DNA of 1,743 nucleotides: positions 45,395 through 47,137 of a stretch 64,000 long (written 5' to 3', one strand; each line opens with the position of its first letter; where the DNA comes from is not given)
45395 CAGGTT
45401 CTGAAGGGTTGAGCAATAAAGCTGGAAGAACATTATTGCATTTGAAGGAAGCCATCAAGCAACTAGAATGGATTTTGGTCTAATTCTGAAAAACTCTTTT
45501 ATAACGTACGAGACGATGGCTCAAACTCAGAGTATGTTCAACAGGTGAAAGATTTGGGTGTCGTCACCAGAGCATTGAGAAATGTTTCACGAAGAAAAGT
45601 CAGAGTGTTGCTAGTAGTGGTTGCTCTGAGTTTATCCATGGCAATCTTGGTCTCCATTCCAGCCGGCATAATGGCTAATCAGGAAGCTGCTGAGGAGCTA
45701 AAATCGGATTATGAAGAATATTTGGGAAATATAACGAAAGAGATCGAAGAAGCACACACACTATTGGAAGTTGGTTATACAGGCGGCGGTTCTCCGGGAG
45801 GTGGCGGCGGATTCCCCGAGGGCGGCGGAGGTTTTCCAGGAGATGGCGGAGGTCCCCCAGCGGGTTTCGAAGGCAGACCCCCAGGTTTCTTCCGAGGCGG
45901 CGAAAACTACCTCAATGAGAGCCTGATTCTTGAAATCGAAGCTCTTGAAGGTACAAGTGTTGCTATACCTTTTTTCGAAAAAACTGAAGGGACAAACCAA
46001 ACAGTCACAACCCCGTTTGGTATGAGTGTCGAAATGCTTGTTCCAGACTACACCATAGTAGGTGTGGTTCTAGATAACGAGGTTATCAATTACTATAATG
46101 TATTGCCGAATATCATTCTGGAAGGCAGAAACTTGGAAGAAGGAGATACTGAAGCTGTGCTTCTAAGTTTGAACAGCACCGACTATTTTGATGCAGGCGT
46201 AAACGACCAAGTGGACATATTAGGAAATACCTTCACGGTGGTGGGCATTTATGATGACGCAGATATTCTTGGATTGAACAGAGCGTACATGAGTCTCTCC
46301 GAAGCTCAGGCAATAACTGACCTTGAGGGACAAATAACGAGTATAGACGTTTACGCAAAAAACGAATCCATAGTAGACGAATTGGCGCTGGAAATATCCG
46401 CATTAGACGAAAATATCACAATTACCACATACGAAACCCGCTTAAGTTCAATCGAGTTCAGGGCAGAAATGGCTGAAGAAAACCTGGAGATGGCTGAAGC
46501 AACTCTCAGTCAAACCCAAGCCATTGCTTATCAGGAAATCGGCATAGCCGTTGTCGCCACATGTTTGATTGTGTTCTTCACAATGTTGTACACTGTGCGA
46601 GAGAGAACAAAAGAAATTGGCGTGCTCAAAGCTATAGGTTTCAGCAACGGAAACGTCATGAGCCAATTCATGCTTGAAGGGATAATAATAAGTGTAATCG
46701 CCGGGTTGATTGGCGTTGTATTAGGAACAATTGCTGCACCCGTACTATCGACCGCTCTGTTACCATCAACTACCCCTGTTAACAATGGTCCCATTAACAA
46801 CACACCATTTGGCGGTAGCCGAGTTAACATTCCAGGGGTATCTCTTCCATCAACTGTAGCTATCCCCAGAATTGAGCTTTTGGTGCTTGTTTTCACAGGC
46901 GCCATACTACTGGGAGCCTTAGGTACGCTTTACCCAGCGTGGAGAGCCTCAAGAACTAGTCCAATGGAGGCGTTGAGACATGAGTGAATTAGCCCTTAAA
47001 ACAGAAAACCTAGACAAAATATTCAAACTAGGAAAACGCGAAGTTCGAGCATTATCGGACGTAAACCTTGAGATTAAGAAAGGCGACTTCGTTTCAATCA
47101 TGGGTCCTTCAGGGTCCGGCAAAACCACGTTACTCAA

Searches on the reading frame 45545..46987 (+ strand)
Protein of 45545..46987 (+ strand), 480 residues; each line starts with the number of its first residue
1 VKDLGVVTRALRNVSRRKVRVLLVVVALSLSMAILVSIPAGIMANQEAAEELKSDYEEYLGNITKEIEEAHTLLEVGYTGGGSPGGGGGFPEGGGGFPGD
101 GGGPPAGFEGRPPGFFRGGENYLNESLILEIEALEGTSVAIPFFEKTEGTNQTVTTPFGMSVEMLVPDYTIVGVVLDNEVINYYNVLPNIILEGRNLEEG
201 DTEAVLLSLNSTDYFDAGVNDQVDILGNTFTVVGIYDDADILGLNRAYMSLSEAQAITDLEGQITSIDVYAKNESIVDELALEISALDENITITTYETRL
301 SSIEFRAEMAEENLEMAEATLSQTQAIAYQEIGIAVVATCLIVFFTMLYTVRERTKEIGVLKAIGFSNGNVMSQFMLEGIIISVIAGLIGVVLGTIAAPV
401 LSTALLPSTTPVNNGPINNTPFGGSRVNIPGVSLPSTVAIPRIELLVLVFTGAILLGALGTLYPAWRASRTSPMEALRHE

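Call 81: search_protein_families(library=pfam, proteins=[window:45545-46987:+], max_evalue=0.00001)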
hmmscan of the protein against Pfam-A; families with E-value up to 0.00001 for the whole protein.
window:45545-46987:+ (480 aa): 2 families
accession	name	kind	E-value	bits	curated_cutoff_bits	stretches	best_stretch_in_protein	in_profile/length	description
PF02687.27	FtsX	-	1.4e-17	64.3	25.5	1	333-473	5-120/120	FtsX-like permease C-terminal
PF12704.14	MacB_PCD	-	5.6e-08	33.8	27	1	123-286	54-206/207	MacB-like periplasmic core domain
